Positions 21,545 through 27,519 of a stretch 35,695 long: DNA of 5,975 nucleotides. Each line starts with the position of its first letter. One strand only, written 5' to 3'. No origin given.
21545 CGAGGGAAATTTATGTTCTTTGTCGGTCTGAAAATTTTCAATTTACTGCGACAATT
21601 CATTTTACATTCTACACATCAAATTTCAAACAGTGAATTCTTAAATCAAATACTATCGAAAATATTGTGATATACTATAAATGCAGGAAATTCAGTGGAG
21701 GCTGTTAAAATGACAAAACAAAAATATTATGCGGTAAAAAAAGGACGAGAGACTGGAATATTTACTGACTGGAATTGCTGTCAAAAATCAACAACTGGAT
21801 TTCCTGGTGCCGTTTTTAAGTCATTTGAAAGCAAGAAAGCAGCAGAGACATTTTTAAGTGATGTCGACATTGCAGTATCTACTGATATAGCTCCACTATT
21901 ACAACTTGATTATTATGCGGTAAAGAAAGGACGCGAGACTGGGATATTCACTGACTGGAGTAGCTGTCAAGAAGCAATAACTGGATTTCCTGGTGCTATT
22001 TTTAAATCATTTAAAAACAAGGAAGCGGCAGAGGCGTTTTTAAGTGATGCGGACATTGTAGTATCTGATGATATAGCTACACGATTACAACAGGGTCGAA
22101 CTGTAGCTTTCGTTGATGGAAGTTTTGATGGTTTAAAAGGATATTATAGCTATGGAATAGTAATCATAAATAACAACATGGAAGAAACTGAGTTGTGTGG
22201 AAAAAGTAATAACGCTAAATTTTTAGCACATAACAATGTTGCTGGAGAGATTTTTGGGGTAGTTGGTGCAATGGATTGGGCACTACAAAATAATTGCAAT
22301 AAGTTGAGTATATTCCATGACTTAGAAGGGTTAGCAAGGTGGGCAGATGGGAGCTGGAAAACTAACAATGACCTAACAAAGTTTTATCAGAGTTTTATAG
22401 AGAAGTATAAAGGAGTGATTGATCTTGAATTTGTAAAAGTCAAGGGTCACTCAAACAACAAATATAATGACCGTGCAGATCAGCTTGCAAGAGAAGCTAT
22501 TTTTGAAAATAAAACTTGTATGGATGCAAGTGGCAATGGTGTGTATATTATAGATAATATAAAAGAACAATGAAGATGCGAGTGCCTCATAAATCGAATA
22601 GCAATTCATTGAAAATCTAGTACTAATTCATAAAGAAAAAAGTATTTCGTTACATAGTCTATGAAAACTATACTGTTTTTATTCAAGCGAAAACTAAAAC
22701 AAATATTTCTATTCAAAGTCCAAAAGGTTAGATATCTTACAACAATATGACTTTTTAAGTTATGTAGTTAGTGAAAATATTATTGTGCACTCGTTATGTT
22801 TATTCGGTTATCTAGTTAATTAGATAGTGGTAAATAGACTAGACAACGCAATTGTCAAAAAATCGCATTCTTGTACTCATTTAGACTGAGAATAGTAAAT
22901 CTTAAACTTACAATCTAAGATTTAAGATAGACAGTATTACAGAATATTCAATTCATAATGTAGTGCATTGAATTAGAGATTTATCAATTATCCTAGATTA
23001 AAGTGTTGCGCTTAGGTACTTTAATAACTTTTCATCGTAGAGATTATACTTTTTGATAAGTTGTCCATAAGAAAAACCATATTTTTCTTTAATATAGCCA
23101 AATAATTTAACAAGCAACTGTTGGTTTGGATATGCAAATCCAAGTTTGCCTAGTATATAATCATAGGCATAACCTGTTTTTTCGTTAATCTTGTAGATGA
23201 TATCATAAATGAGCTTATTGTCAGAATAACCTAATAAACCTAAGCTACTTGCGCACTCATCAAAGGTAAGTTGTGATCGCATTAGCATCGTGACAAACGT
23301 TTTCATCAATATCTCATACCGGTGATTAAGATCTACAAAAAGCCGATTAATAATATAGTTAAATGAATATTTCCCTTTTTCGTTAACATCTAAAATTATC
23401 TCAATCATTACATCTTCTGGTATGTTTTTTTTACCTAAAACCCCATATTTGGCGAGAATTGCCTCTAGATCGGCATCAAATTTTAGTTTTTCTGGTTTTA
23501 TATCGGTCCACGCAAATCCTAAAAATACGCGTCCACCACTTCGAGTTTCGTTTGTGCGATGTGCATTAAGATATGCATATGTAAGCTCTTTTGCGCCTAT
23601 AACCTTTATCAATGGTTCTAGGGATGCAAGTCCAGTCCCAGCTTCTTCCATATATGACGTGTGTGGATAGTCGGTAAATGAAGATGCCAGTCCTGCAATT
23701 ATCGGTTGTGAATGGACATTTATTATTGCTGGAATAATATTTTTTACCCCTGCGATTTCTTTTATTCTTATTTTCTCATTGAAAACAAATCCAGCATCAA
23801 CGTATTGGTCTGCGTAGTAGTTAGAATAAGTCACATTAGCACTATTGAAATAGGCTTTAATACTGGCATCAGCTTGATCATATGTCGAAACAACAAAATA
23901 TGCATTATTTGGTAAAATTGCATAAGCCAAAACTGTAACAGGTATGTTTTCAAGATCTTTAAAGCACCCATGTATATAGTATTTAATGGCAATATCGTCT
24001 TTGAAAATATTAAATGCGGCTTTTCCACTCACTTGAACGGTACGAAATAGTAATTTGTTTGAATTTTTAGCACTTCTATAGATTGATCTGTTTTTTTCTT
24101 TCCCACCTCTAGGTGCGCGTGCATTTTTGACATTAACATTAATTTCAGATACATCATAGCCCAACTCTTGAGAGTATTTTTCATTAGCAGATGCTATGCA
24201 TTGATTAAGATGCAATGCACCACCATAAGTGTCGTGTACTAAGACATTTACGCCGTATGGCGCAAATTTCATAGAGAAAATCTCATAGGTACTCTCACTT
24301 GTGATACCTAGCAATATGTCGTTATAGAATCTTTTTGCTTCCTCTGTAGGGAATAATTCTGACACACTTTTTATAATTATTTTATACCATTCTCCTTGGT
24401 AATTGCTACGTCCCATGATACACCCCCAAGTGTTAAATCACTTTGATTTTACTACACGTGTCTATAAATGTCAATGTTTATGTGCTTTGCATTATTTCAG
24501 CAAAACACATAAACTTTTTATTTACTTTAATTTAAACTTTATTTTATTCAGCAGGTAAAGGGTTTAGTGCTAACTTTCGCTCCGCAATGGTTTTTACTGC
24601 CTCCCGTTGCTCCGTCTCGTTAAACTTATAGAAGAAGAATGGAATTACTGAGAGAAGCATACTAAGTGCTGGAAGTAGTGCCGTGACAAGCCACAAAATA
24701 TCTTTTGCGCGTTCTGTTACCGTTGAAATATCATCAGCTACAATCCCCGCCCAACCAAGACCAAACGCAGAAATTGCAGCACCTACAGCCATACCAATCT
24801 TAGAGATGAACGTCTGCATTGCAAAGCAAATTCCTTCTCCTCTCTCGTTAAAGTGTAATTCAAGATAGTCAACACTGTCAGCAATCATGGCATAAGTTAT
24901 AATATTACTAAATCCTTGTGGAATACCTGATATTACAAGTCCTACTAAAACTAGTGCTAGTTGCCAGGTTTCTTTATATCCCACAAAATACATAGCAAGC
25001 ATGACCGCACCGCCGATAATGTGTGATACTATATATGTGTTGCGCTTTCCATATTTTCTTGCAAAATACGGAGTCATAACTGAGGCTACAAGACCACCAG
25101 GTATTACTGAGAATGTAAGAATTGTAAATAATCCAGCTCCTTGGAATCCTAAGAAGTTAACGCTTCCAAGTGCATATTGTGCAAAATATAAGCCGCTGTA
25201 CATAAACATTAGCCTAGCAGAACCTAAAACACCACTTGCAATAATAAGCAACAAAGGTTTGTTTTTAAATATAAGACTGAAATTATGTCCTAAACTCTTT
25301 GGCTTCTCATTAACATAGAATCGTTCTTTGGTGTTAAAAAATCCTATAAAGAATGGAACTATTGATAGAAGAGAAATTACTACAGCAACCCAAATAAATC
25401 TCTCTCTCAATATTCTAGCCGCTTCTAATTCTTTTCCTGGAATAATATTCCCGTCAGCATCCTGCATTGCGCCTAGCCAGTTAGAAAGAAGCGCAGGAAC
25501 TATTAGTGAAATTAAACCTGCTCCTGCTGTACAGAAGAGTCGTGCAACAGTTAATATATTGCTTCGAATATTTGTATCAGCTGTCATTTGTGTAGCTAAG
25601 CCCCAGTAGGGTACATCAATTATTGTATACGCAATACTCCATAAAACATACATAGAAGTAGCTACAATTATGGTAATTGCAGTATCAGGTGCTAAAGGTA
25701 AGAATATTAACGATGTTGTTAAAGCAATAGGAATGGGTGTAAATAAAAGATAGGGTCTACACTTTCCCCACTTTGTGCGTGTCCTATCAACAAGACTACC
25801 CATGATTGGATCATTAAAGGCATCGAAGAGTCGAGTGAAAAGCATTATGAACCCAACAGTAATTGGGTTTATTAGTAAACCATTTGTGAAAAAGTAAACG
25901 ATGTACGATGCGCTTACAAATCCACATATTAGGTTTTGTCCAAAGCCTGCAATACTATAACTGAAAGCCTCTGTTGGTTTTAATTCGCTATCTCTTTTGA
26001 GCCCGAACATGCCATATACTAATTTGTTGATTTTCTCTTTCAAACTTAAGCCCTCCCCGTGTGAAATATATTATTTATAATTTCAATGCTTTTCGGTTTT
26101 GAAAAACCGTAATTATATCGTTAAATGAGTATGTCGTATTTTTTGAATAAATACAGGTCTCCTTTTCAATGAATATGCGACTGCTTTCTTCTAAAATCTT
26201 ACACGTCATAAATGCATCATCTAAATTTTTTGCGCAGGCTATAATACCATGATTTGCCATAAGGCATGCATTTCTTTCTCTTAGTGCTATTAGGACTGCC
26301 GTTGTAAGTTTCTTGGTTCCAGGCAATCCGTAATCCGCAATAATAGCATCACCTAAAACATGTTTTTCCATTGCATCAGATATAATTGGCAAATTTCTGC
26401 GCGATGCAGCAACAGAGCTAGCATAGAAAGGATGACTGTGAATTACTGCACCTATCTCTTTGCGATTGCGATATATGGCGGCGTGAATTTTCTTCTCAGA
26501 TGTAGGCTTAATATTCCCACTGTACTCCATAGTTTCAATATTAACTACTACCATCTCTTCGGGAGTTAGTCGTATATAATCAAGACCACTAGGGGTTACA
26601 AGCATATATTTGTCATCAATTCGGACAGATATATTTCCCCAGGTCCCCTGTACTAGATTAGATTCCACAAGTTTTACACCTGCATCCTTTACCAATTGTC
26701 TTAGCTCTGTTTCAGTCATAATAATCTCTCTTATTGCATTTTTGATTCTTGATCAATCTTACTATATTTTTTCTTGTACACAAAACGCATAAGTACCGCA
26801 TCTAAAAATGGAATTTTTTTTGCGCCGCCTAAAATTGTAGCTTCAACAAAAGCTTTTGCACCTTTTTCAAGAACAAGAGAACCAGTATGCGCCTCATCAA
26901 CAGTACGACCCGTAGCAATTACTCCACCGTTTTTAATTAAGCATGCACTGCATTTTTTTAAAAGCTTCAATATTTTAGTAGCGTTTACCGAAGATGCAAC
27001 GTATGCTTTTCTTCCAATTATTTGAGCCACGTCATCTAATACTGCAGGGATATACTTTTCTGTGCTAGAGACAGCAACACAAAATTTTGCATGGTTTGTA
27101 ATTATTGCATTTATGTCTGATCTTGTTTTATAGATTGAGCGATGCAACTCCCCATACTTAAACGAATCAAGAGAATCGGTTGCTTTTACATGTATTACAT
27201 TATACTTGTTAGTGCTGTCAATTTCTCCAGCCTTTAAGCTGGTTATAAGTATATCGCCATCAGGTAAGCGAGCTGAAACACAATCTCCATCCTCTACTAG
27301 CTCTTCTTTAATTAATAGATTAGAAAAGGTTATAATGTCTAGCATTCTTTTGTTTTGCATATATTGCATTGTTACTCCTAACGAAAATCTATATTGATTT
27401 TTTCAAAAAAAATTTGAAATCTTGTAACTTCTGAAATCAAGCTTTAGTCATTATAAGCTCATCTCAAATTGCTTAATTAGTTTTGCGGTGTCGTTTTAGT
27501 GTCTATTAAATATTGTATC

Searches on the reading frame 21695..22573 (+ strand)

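Call 74: search_protein_families(library=pfam, proteins=[window:21695-22573:+], max_evalue=0.00001)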
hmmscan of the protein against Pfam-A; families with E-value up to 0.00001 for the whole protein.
window:21695-22573:+ (292 aa): 2 families
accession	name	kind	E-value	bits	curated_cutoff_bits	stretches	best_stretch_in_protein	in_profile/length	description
PF01693.22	Cauli_VI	-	4.9e-40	136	21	2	73-115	2-44/44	Ribonuclease H1 N-terminal domain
PF00075.30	RNase_H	-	8.4e-09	36.2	25.8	1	136-269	4-140/141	RNase H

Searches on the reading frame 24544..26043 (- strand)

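Call 74: search_protein_families(library=pfam, proteins=[window:24544-26043:-], max_evalue=0.00001)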
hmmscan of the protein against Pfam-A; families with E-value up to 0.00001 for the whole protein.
window:24544-26043:- (499 aa): 2 families
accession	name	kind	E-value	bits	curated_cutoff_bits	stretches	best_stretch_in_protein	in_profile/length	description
PF13347.12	MFS_2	-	6e-77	259.4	27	1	30-475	3-426/427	MFS/sugar transport protein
PF07690.21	MFS_1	-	5e-13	49.1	33.4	1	217-422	154-347/347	Major Facilitator Superfamily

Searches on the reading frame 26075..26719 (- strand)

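Call 74: search_protein_families(library=pfam, proteins=[window:26075-26719:-], max_evalue=0.00001)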
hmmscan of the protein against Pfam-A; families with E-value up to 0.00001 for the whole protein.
window:26075-26719:- (214 aa): 1 family
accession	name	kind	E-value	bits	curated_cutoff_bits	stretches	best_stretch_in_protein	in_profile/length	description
PF00596.27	Aldolase_II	-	1.1e-45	156.2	22.2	1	12-183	5-182/183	Class II Aldolase and Adducin N-terminal domain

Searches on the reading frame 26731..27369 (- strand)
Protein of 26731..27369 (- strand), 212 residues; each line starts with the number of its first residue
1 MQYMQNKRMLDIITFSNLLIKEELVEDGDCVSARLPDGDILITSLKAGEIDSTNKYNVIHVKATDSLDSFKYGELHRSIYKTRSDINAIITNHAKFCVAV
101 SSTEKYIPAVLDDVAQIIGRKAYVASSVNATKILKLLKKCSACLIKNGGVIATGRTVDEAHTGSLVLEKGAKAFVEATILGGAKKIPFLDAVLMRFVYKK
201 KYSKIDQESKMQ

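Call 74: search_protein_families(library=pfam, proteins=[window:26731-27369:-], max_evalue=0.00001)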
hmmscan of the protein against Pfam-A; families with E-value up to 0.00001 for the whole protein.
window:26731-27369:- (212 aa): 1 family
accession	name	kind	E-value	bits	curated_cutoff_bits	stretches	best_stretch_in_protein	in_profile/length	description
PF00596.27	Aldolase_II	-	4.4e-15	56.5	22.2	1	31-173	23-181/183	Class II Aldolase and Adducin N-terminal domain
